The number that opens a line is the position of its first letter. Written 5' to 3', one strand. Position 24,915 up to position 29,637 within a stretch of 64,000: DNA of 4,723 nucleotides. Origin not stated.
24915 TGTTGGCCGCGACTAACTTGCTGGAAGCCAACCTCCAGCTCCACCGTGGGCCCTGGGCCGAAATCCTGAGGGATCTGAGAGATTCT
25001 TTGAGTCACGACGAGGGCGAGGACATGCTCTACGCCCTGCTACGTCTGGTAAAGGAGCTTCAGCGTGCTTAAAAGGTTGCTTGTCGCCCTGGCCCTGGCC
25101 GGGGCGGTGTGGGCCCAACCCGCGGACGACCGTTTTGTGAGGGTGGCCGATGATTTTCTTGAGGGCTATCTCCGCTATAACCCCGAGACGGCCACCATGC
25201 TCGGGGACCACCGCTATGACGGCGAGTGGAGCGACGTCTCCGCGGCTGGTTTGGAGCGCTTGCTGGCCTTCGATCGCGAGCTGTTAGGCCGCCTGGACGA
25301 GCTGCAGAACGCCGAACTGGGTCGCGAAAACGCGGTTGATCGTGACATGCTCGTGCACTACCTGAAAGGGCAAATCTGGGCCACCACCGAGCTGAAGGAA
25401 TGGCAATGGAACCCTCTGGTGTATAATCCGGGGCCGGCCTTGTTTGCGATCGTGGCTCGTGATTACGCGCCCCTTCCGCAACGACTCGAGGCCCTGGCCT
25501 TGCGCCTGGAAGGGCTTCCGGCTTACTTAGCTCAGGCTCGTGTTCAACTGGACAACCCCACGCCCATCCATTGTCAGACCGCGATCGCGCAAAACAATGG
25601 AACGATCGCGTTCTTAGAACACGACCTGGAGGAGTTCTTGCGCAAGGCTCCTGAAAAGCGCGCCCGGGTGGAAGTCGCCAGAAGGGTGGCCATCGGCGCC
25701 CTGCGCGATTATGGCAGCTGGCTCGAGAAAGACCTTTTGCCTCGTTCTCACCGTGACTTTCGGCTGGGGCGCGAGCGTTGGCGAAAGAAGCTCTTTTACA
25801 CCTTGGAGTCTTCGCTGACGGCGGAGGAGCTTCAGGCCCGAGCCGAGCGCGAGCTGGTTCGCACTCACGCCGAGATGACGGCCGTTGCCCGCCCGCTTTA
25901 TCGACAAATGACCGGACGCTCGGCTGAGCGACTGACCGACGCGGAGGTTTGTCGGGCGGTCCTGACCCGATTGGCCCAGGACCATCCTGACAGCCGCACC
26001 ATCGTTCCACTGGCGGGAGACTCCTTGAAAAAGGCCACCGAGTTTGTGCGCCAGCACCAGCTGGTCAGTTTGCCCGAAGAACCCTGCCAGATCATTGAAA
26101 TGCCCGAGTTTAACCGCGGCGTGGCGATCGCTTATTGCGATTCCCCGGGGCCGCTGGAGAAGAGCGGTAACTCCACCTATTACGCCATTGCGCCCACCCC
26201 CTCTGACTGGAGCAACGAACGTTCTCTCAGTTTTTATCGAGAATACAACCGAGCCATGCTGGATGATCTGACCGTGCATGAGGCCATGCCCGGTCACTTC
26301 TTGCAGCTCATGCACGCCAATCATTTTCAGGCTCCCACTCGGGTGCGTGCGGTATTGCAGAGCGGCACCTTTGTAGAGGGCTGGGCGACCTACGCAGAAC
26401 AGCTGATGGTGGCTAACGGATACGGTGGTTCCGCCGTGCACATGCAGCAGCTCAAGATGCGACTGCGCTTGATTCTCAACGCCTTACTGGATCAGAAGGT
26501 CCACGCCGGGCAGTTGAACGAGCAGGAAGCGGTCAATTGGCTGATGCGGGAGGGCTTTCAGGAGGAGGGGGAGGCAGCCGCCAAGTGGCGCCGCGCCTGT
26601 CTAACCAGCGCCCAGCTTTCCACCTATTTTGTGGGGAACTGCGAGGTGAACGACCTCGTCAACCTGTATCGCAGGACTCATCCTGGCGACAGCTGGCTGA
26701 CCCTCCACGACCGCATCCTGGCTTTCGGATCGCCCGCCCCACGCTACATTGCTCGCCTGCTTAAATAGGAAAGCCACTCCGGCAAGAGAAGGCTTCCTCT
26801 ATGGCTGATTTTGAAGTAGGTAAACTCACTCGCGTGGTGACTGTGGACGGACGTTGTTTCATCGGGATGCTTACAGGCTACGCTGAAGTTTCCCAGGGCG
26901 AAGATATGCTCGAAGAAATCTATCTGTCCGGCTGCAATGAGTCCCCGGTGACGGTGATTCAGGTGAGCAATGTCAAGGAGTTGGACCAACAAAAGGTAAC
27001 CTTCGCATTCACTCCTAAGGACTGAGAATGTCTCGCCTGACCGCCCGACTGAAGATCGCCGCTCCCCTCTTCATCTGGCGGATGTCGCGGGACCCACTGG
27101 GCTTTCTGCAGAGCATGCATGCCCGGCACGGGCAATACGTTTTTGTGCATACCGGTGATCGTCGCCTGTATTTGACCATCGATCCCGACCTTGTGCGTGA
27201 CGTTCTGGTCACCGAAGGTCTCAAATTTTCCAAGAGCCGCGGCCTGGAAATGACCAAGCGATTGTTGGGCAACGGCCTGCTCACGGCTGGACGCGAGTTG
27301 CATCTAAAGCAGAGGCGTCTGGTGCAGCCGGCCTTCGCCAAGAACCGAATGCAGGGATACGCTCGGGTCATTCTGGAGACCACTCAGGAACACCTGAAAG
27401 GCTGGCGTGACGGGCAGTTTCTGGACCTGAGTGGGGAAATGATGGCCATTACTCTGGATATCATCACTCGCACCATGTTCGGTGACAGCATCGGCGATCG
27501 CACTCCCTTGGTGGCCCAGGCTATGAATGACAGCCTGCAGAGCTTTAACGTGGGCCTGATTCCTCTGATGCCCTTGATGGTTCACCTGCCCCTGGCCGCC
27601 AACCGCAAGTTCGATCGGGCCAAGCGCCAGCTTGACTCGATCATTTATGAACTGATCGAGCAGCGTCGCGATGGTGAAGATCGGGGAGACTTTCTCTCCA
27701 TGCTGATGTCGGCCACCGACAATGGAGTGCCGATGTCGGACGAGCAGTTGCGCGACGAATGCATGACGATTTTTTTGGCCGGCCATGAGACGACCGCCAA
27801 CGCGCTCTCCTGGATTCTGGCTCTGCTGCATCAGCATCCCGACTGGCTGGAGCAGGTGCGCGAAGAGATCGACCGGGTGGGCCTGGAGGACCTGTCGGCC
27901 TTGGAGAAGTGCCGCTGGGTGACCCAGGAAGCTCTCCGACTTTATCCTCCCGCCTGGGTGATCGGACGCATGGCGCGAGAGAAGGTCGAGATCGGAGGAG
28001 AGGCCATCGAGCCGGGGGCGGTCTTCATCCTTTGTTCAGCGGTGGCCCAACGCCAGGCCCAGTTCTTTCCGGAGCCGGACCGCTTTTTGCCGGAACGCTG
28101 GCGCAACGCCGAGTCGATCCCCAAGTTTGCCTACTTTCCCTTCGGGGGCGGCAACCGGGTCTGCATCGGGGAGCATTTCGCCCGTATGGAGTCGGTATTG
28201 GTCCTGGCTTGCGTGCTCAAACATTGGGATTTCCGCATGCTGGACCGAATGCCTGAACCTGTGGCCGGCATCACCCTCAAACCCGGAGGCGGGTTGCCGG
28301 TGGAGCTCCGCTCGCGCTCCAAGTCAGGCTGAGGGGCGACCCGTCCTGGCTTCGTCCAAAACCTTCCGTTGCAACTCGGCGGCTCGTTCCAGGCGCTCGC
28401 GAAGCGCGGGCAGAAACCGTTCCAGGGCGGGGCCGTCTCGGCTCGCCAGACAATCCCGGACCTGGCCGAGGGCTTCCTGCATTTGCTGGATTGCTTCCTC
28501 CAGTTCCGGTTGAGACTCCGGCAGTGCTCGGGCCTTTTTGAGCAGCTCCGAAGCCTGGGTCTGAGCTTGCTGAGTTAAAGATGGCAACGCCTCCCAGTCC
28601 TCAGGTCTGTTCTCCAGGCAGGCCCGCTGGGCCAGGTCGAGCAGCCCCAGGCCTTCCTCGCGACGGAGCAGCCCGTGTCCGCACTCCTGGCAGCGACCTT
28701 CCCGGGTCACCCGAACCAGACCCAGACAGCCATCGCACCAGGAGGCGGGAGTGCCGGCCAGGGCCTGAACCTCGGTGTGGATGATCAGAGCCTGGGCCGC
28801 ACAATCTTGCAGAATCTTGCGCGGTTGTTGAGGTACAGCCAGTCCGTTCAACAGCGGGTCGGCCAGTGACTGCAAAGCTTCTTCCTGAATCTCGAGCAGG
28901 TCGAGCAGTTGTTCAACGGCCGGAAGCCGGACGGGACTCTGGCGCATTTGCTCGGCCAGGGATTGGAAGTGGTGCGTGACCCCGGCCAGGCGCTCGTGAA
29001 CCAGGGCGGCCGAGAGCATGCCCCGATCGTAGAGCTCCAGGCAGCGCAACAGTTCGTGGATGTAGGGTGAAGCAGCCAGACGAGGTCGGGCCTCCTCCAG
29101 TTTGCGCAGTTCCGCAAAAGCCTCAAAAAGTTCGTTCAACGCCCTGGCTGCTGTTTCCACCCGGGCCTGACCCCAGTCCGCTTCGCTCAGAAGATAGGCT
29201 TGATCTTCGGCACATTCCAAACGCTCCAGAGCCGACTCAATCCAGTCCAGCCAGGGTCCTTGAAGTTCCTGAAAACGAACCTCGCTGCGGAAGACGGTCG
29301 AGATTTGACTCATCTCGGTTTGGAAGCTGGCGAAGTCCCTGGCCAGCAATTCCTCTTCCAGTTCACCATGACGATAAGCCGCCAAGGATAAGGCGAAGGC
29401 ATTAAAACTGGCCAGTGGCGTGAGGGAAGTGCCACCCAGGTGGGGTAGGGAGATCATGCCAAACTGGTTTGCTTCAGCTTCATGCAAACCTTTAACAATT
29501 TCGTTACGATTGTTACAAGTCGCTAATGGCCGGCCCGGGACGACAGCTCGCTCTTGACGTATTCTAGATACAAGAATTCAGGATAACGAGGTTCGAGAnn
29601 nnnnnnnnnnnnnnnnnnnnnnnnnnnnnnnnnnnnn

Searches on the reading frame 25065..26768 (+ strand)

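Call 17: search_protein_families(library=pfam, proteins=[window:25065-26768:+], max_evalue=0.00001)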
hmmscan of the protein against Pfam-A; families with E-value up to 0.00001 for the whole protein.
window:25065-26768:+ (567 aa): 1 family
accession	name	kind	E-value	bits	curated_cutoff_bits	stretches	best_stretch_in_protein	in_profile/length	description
PF05960.17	DUF885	-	1.6e-99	335.4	32.4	1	40-564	1-530/532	Bacterial protein of unknown function (DUF885)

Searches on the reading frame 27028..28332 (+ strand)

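Call 7: search_protein_families(library=pfam, proteins=[window:27028-28332:+], max_evalue=0.001)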
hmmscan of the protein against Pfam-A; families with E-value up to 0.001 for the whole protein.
window:27028-28332:+ (434 aa): 1 family
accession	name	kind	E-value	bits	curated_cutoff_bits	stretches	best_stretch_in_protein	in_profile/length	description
PF00067.27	p450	-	1.6e-72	245.2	22.8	1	21-409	20-442/462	Cytochrome P450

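Call 76: search_protein_families(library=ncbifam, proteins=[window:27028-28332:+], max_evalue=0.00001)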
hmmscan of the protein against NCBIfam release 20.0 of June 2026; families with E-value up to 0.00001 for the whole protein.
window:27028-28332:+ (434 aa): 9 families
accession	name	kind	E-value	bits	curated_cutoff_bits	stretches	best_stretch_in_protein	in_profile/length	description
NF051859.1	AlbFlvMonOxTrpSyn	equivalog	1.1e-76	258.2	700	1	16-419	34-447/457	bifunctional albaflavenone monooxygenase/terpene synthase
NF045812.1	PentlenOxigase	equivalog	4.6e-70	236.7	800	1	16-402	16-411/444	pentalenene oxygenase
NF050147.1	aminopyruv_ApyO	equivalog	8.1e-53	179.6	525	1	77-429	73-423/444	RiPP biosynthesis cytochrome P450 ApyO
TIGR04538.1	P450_cycloAA_1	subfamily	9.9e-26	90.5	500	1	20-399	8-365/395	cytochrome P450, cyclodipeptide synthase-associated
NF041802.1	P450_SolI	exception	1.1e-15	57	850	1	205-406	218-399/424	solanimycin biosynthesis cytochrome P450 SolI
TIGR04515.1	P450_rel_GT_act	subfamily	4.7e-15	55.8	343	1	188-362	186-327/386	P450-derived glycosyltransferase activator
NF041177.1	Cyp119_Thmprot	equivalog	1.4e-14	53.7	680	1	222-395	187-335/368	cytochrome P450 Cyp119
NF045816.1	PentlenlactSyn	equivalog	2.1e-12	46.5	700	1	199-396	181-362/396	pentalenolactone synthase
NF053744.1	FAProxCypCBc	equivalog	2.4e-06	26.4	600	1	197-381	185-365/416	CYP152 family fatty-acid peroxygenase CypC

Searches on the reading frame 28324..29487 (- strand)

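Call 7: search_protein_families(library=pfam, proteins=[window:28324-29487:-], max_evalue=0.001)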
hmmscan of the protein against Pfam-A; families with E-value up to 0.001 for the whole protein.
window:28324-29487:- (387 aa): 0 families

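Call 53: search_protein_families(library=pfam, proteins=[window:28324-29487:-], max_evalue=5)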
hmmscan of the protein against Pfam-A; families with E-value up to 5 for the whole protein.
window:28324-29487:- (387 aa): 7 families
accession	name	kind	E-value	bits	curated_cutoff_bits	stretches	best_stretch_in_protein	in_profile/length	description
PF17107.11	SesA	-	0.0019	18.8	26.3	1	309-374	11-78/122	N-terminal domain on NACHT_NTPase and P-loop NTPases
PF04011.17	LemA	-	0.071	13.4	26.2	0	304-344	52-94/149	LemA family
PF07544.18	Med9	-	0.38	11.3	26.9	1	316-350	35-69/80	RNA polymerase II transcription mediator complex subunit 9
PF13675.11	PilJ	-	0.81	10.2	26.6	1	305-369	23-84/114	Type IV pili methyl-accepting chemotaxis transducer N-term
PF11871.13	DUF3391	-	2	9.4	27.8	0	312-384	69-129/136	Domain of unknown function (DUF3391)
PF21687.3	T2SSK_1st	-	3.6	8.8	26.2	0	177-223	8-55/107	Type II secretion system (T2SS), protein K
PF00435.27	Spectrin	-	4.5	8.3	29.9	1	305-348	50-93/105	Spectrin repeat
